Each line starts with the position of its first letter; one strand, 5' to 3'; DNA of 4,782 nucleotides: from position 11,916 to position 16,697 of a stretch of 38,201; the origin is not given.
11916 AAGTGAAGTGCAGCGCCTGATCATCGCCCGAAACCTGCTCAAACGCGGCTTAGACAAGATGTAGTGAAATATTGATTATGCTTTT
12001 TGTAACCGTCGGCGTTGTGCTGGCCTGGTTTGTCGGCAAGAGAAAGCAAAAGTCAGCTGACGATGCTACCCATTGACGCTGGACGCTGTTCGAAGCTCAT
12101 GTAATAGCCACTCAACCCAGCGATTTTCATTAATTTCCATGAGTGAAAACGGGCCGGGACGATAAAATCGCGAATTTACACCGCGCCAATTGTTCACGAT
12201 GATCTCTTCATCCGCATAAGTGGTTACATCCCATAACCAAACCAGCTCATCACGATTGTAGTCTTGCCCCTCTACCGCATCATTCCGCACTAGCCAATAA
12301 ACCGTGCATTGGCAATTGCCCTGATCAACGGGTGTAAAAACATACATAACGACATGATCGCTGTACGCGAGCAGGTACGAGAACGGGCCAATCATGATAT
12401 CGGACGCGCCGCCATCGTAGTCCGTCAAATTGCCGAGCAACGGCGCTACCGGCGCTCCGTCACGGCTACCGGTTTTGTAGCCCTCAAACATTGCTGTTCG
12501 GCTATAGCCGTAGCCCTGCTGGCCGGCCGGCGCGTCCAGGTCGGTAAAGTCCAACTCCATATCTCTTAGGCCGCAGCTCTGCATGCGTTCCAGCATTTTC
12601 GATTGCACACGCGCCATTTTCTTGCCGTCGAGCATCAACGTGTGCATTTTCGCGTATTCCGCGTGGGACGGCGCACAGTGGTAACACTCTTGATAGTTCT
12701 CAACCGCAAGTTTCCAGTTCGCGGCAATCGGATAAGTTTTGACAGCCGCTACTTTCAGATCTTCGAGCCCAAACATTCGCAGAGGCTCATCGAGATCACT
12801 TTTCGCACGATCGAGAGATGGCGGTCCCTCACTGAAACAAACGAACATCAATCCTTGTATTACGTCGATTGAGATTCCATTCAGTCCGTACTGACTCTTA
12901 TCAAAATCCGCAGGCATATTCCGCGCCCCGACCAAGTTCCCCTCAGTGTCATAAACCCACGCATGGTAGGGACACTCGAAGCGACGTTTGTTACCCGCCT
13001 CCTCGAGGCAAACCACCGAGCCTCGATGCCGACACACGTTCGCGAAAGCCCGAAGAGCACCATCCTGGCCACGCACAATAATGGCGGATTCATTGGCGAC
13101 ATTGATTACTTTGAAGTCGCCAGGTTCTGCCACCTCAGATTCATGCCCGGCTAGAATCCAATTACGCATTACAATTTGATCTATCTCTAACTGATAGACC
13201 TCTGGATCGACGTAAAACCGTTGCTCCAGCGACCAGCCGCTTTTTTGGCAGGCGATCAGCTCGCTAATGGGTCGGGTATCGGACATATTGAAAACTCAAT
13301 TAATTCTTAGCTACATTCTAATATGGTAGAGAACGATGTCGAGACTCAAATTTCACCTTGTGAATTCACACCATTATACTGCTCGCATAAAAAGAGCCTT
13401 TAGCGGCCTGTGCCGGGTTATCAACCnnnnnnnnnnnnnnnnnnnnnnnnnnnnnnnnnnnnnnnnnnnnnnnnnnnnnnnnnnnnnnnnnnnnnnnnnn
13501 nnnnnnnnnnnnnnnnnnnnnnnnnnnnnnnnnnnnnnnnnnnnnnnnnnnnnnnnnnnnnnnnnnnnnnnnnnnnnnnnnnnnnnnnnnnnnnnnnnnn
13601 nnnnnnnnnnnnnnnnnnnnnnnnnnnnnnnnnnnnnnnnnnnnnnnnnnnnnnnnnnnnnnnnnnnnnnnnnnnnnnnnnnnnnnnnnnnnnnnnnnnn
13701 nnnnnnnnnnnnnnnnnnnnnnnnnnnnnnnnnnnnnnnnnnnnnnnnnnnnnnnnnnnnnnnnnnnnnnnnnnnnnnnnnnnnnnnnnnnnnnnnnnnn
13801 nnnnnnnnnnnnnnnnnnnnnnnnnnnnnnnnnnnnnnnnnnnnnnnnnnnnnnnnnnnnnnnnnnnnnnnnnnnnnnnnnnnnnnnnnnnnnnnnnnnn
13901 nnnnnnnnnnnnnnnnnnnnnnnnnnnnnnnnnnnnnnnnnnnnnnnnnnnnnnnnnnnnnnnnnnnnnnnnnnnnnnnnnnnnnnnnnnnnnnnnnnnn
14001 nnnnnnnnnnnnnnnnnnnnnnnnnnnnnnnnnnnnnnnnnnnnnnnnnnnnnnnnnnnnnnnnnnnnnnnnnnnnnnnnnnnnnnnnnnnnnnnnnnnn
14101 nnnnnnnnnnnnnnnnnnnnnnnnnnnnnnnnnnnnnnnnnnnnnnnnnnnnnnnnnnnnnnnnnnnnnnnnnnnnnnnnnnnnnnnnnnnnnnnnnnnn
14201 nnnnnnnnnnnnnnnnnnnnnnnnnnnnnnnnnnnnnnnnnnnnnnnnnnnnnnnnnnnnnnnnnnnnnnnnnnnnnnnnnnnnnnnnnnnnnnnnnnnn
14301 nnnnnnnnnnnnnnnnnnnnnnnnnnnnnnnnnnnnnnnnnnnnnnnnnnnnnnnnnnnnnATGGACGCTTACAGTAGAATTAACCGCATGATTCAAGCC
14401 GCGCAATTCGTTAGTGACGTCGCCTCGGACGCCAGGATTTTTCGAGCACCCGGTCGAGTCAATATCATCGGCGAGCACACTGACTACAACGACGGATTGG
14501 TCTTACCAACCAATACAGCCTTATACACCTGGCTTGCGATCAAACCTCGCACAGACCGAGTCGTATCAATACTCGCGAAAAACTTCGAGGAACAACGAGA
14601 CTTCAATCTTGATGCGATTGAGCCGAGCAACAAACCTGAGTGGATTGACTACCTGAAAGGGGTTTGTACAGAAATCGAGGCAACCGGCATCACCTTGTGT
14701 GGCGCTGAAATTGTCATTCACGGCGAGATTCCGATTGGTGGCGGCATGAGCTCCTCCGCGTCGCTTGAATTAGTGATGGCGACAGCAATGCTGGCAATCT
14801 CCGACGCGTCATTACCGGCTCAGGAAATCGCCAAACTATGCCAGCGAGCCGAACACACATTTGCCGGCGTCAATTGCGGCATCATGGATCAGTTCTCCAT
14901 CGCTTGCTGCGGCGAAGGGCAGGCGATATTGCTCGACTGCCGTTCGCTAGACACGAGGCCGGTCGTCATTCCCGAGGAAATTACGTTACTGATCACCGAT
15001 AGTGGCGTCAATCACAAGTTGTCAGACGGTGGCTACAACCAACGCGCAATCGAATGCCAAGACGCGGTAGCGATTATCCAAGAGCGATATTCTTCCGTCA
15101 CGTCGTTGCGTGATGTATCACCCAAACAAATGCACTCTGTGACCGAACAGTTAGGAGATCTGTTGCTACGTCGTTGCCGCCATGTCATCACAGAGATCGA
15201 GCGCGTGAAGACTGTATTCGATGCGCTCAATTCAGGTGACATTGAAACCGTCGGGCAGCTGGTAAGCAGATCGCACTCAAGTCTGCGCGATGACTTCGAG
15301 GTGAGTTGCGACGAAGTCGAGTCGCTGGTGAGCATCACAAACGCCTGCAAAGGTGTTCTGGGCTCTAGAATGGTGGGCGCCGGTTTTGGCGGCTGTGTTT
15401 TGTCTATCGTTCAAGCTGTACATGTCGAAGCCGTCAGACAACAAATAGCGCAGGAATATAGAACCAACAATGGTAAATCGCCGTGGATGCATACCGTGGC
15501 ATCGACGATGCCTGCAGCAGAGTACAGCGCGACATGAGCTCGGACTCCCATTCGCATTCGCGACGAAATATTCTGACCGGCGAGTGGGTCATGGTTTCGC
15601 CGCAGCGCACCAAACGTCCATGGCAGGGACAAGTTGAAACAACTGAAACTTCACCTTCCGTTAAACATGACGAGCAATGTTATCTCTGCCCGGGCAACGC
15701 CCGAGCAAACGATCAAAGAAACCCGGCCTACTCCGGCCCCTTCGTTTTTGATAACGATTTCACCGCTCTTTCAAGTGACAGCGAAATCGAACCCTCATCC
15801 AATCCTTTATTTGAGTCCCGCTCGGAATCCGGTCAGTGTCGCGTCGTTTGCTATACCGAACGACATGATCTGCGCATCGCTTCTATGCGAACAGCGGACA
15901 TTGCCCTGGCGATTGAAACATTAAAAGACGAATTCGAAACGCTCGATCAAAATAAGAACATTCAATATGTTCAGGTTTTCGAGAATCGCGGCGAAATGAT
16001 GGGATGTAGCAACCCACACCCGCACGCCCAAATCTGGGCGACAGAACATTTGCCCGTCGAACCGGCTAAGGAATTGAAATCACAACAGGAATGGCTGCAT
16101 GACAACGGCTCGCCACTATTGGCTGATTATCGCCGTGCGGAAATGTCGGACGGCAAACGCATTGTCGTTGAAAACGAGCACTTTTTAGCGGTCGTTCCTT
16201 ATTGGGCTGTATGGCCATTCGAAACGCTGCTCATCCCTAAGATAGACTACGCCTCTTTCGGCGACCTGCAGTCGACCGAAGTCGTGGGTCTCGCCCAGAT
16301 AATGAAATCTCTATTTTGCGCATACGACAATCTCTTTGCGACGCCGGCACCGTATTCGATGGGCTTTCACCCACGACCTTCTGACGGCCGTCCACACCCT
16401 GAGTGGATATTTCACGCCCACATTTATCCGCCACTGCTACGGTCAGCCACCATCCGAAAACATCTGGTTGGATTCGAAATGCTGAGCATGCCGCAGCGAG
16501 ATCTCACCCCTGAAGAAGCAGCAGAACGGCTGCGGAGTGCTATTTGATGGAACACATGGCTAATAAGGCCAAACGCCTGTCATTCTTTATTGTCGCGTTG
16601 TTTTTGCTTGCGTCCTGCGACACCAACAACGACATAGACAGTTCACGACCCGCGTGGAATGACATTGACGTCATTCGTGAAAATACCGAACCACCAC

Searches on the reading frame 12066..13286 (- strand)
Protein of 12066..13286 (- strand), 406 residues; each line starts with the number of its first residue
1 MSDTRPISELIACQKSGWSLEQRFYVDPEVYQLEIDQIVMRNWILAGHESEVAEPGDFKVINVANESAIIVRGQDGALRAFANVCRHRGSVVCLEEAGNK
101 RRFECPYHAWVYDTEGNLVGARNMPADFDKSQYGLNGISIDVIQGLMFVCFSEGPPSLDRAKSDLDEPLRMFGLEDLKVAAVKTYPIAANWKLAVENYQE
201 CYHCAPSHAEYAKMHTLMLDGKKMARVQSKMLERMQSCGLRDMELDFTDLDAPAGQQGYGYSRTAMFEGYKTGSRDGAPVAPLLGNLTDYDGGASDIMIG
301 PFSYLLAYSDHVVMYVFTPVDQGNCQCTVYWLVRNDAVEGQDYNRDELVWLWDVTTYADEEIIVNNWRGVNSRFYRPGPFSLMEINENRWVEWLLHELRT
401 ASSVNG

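Call 55: search_protein_families(library=pfam, proteins=[window:12066-13286:-], max_evalue=0.00001)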
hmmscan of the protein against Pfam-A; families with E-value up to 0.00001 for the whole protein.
window:12066-13286:- (406 aa): 2 families
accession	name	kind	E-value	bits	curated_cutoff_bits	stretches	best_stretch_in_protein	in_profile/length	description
PF00848.25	Ring_hydroxyl_A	-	1.7e-27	97.1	24.9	1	174-390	1-198/208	Ring hydroxylating alpha subunit (catalytic domain)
PF00355.32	Rieske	-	4.5e-18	65.4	20.3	1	42-124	1-81/88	Rieske [2Fe-2S] domain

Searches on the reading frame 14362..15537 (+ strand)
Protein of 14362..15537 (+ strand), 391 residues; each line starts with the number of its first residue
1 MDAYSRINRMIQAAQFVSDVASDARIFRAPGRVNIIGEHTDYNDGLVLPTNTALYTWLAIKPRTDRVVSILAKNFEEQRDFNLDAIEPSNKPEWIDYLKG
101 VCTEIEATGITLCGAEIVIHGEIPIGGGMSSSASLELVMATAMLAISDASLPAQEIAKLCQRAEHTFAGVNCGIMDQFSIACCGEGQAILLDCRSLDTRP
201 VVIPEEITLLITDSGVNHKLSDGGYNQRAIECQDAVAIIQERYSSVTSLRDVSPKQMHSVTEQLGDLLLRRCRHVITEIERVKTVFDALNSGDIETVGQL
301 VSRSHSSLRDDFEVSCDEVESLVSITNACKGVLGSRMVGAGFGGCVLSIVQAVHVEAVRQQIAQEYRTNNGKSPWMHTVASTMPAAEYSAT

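Call 55: search_protein_families(library=pfam, proteins=[window:14362-15537:+], max_evalue=0.00001)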
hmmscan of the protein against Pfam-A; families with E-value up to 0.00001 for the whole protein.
window:14362-15537:+ (391 aa): 3 families
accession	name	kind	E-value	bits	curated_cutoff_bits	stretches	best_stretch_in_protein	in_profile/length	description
PF00288.32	GHMP_kinases_N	-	4.2e-19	69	22.3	1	97-182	2-85/87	GHMP kinases N terminal domain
PF10509.15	GalKase_gal_bdg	-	6e-17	61.4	23.1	1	16-62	3-49/49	Galactokinase galactose-binding signature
PF08544.19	GHMP_kinases_C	-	6.9e-12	46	21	1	286-367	2-84/85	GHMP kinases C terminal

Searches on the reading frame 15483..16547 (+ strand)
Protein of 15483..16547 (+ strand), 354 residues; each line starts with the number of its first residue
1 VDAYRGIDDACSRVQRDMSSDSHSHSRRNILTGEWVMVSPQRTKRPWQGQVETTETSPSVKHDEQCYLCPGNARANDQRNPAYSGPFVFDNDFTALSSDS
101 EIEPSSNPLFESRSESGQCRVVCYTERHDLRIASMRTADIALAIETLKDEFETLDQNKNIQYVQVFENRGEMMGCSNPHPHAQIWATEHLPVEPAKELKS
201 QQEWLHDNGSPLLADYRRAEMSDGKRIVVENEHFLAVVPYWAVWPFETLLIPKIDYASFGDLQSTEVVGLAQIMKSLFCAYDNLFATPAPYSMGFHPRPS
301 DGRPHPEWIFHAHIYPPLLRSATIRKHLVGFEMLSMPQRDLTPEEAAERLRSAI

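Call 55: search_protein_families(library=pfam, proteins=[window:15483-16547:+], max_evalue=0.00001)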
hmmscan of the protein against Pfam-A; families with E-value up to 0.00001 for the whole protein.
window:15483-16547:+ (354 aa): 2 families
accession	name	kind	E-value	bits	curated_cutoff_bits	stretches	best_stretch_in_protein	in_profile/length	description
PF01087.27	GalP_UDP_transf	-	1.1e-57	195.9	22.1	1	21-191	6-184/184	Galactose-1-phosphate uridyl transferase, N-terminal domain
PF02744.22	GalP_UDP_tr_C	-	4.1e-53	179.9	29.2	1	197-352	1-155/165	Galactose-1-phosphate uridyl transferase, C-terminal domain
